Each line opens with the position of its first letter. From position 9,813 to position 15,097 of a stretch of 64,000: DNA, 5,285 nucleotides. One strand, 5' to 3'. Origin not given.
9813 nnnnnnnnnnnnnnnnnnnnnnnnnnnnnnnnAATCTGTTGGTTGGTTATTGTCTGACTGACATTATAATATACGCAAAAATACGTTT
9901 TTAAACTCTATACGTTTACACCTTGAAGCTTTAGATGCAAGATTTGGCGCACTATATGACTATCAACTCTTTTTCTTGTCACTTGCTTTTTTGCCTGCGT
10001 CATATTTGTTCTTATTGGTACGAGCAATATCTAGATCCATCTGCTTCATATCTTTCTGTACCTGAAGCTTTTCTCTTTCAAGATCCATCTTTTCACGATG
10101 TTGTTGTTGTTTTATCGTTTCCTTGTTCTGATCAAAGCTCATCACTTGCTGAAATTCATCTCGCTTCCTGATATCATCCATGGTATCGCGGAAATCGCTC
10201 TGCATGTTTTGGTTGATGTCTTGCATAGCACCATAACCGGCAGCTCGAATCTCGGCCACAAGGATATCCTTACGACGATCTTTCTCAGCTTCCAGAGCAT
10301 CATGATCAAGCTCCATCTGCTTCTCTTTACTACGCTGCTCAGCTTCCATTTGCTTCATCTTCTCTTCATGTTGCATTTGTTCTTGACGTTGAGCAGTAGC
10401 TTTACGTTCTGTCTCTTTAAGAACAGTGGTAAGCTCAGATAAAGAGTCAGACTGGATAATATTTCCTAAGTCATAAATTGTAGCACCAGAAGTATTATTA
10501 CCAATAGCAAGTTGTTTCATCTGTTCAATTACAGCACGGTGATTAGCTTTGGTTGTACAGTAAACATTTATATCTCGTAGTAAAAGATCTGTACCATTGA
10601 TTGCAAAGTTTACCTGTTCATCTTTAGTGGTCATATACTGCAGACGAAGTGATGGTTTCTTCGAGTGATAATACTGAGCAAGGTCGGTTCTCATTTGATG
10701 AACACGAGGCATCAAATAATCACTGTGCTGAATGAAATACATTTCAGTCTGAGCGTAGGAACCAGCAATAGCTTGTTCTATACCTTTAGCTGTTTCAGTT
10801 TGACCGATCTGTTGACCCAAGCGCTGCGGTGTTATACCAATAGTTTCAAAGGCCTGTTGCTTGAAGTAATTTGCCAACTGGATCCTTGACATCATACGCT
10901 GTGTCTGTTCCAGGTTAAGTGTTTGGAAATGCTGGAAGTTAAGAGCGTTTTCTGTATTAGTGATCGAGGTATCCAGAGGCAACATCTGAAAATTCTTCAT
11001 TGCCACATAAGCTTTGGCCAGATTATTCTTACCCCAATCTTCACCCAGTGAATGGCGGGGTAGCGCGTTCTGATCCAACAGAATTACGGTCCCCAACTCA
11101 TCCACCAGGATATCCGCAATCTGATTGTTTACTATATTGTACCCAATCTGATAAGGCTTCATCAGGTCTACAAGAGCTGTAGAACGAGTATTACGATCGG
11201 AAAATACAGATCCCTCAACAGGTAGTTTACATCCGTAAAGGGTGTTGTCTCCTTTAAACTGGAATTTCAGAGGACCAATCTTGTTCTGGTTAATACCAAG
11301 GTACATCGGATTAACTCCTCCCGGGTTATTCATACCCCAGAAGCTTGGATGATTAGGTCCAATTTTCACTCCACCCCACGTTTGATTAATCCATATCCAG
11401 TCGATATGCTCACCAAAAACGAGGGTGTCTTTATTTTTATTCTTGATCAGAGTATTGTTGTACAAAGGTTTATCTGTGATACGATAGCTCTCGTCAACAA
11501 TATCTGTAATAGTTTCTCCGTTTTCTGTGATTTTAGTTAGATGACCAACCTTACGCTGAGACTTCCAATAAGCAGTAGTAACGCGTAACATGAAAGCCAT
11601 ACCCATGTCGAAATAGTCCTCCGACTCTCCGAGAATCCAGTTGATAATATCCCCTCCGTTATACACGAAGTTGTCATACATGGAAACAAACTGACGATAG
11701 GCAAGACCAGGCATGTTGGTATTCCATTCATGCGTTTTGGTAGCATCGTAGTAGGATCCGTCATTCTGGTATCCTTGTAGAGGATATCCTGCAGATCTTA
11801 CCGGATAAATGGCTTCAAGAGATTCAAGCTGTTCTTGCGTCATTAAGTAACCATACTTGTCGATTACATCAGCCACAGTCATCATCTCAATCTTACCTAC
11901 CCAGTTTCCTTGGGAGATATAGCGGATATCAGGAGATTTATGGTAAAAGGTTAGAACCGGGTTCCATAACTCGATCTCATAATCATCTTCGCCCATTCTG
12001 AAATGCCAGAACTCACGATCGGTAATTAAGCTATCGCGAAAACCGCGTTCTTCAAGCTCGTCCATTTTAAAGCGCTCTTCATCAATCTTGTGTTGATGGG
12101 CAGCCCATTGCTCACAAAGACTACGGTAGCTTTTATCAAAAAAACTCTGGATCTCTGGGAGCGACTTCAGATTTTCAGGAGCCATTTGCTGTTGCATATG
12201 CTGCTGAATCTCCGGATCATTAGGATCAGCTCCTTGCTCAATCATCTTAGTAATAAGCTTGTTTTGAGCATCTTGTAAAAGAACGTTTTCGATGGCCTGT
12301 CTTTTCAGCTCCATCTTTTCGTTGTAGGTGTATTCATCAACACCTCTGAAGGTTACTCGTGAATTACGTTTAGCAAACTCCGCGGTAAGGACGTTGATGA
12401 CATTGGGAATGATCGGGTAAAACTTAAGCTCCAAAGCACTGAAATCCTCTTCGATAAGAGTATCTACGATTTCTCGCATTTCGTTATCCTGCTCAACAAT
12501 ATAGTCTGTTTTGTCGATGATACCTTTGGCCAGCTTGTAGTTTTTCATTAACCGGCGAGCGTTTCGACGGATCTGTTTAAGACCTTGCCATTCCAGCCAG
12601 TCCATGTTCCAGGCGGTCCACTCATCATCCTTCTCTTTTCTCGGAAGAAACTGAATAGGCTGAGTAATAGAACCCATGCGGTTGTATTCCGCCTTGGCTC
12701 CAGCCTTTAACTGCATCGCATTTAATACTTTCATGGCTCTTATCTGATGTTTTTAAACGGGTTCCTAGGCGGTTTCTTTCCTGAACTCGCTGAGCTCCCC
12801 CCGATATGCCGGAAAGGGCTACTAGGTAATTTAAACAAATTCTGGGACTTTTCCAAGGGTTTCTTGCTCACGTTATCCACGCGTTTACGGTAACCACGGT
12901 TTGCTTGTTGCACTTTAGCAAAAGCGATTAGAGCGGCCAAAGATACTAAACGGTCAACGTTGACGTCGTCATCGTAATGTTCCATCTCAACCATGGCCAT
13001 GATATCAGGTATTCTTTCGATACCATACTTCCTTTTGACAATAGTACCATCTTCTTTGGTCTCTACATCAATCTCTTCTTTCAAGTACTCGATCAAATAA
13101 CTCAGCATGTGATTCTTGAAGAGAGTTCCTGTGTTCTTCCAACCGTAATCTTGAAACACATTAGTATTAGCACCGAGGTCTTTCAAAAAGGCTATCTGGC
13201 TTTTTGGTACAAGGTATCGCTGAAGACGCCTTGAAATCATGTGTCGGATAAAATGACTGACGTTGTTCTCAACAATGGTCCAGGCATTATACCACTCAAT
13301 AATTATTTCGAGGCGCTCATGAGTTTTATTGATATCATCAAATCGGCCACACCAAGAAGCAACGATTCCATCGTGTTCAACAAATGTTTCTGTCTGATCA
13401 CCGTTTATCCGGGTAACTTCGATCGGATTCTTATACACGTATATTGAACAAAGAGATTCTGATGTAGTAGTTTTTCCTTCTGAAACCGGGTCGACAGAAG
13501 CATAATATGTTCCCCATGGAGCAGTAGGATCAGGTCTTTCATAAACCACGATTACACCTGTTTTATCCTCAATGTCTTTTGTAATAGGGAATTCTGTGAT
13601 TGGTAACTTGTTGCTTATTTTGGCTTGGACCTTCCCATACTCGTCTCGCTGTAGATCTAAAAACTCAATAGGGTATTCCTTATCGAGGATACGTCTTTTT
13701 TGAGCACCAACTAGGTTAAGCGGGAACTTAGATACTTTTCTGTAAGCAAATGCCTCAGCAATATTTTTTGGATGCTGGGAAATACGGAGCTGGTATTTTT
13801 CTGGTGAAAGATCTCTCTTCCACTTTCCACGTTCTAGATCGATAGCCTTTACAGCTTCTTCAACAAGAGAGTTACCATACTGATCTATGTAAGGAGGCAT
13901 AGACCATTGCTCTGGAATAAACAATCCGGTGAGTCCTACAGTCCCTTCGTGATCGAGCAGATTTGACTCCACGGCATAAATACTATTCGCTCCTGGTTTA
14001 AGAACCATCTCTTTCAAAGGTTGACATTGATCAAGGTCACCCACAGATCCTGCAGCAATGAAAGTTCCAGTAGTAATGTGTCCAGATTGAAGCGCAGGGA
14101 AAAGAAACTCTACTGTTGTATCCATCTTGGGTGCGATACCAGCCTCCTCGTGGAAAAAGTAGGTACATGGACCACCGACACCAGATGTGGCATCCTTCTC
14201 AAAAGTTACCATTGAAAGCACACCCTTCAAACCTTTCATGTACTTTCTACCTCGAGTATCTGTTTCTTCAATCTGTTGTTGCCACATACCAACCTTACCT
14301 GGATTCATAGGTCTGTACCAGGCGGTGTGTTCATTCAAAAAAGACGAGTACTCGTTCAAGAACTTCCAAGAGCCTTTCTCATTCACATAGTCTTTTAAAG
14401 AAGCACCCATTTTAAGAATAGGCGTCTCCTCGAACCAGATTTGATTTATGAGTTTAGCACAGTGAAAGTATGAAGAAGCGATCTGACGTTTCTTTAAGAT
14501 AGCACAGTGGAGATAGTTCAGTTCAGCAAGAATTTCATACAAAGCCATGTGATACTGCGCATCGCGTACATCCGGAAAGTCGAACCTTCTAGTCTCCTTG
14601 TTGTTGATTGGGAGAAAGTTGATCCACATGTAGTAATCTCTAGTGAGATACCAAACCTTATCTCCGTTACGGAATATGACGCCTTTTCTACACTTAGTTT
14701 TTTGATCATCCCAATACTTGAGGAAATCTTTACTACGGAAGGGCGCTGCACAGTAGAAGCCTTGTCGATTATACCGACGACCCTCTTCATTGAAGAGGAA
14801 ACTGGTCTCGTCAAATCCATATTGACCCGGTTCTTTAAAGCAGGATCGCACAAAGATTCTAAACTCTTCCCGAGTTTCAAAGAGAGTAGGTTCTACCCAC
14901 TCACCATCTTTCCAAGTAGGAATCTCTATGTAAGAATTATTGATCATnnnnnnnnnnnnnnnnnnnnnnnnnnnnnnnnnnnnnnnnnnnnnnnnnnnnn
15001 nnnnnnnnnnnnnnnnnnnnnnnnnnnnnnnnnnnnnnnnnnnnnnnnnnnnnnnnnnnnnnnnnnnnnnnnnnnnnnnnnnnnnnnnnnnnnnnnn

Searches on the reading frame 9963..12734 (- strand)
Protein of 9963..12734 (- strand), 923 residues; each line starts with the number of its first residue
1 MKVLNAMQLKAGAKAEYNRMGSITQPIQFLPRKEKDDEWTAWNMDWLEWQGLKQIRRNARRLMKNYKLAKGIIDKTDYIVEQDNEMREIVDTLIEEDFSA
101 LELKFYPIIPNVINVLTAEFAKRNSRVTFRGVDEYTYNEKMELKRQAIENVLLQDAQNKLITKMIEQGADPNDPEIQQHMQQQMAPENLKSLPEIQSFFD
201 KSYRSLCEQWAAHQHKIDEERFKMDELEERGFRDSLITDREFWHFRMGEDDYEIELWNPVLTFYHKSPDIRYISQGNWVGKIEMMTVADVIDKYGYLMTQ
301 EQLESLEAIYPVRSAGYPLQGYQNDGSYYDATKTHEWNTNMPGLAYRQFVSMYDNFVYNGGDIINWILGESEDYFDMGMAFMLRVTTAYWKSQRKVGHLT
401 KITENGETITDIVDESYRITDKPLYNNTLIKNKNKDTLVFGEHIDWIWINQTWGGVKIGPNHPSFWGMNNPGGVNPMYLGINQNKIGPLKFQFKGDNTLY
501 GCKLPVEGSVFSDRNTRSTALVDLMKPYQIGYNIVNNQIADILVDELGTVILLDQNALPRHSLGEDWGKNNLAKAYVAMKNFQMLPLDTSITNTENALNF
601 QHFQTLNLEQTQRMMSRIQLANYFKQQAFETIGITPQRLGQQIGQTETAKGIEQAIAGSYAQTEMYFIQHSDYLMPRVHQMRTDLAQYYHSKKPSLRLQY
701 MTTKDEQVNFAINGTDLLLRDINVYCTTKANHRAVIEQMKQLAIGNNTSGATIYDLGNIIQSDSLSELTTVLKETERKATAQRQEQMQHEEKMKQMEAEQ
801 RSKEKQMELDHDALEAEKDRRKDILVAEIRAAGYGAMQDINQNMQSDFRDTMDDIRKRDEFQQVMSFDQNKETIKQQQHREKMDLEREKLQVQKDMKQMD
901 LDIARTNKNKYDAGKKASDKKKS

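Call 11: search_protein_families(library=phrogs, proteins=[window:9963-12734:-])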
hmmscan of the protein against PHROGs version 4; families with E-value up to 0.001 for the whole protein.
window:9963-12734:- (923 aa): 2 families
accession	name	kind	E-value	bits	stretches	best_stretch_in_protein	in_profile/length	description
phrog_6547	-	head and packaging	3.1e-87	294.4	1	22-899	6-807/827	portal protein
phrog_11962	-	unknown function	0.00028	22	0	129-161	42-74/80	-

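Call 14: search_dna_similar(query=window:9963-12734:-, collection=phages, mode=protein, max_rows=25)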
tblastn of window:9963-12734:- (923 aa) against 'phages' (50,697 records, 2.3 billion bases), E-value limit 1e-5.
Records with a match: 129; places in all: 129; records where one place covers at least 80% of the query: 76.
Best place of each record, by identity: <60% 129.
By first word of the organism name: uncultured 43; Bacteroides 30; Flavobacterium 29; Cellulophaga 9; Bacteriophage 6; Dulem 2; IAS 2; Azobacteroides 2; Leptolyngbya 1; phage 1; and 4 more.
By host as written in the record: - 52; Bacteroides intestinalis DSM 108646 25; Flavobacterium psychrophilum 950106-1/1 12; Flavobacterium psychrophilum 020612-2/1 3; Flavobacterium psychrophilum strain FPS-D10 3; Cellulophaga baltica #18 2; Cellulophaga baltica #17 2; Cellulophaga baltica #4 2; and 19 more.
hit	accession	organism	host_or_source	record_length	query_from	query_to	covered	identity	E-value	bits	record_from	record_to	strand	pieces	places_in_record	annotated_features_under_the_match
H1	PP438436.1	Leptolyngbya phage Lbo-JY46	Leptolyngbya boryana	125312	17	781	83%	33.5%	2e-104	363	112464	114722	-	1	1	hypothetical protein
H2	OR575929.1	phage csAssE-Sib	human gut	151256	26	833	88%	28.2%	1e-68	256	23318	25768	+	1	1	portal protein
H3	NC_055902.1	uncultured phage cr131_1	Rhesus macaque feces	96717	24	908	96%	23.3%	5e-30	135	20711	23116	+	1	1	portal protein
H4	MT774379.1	uncultured phage cr118_1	human feces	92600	16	896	93%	23.9%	9e-28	198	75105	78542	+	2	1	portal protein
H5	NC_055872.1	uncultured phage cr118_1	human feces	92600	16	896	93%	23.9%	9e-28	198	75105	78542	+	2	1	portal protein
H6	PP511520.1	Dulem virus 41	Varecia variegata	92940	26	897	94%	23.5%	1e-27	127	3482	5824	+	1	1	portal protein | hypothetical protein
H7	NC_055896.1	uncultured phage cr113_1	human feces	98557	20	904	96%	23.0%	2e-27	126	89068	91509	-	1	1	portal protein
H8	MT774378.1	uncultured phage cr106_1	human feces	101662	22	905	96%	22.9%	4e-18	97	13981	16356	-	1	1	portal protein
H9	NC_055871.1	uncultured phage cr106_1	human feces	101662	22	905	96%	22.9%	4e-18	97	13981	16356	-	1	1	portal protein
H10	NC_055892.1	uncultured phage cr109_1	human feces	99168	20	904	96%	22.9%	1e-28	130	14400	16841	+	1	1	portal protein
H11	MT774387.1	uncultured phage cr111_1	human feces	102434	23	908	96%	22.7%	4e-25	119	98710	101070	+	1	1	portal protein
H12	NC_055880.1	uncultured phage cr111_1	human feces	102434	23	908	96%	22.7%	4e-25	119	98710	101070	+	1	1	portal protein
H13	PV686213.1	Bohxovirus sp. 'endotrachealis'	endotracheal aspirate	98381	22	904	96%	22.5%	9e-25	118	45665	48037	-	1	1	hypothetical protein (x4)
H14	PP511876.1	Dulem virus 42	Propithecus coquereli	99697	62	900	91%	23.6%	8e-31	137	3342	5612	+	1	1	portal protein (x2) | hypothetical protein (x2)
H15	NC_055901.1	uncultured phage cr130_1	Rhesus macaque feces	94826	24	900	95%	22.4%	1e-28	130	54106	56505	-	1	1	portal protein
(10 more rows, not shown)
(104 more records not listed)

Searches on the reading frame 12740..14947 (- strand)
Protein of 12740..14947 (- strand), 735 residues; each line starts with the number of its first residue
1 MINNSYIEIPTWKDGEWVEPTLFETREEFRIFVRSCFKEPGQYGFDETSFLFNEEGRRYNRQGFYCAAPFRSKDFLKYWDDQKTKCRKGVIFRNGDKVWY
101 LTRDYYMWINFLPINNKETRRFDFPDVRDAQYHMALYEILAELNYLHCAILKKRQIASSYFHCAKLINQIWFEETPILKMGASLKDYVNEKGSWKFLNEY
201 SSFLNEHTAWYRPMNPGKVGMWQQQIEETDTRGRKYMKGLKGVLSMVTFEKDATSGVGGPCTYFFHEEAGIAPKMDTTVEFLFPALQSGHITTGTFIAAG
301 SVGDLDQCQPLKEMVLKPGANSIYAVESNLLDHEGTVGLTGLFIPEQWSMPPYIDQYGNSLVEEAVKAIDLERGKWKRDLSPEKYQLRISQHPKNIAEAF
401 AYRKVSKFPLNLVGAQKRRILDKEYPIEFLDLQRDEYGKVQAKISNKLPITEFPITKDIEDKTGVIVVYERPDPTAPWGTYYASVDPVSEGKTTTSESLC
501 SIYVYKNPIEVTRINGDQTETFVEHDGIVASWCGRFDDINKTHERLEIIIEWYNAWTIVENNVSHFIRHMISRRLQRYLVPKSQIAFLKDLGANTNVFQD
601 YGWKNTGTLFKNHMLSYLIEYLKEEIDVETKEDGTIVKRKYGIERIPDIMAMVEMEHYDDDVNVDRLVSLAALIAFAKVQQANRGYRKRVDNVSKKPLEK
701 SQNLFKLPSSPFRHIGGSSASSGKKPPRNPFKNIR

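Call 11: search_protein_families(library=phrogs, proteins=[window:12740-14947:-])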
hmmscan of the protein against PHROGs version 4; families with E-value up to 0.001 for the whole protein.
window:12740-14947:- (735 aa): 1 family
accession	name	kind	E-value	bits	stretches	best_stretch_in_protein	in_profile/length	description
phrog_6681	-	head and packaging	4.8e-62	211.3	1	62-691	78-730/758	terminase large subunit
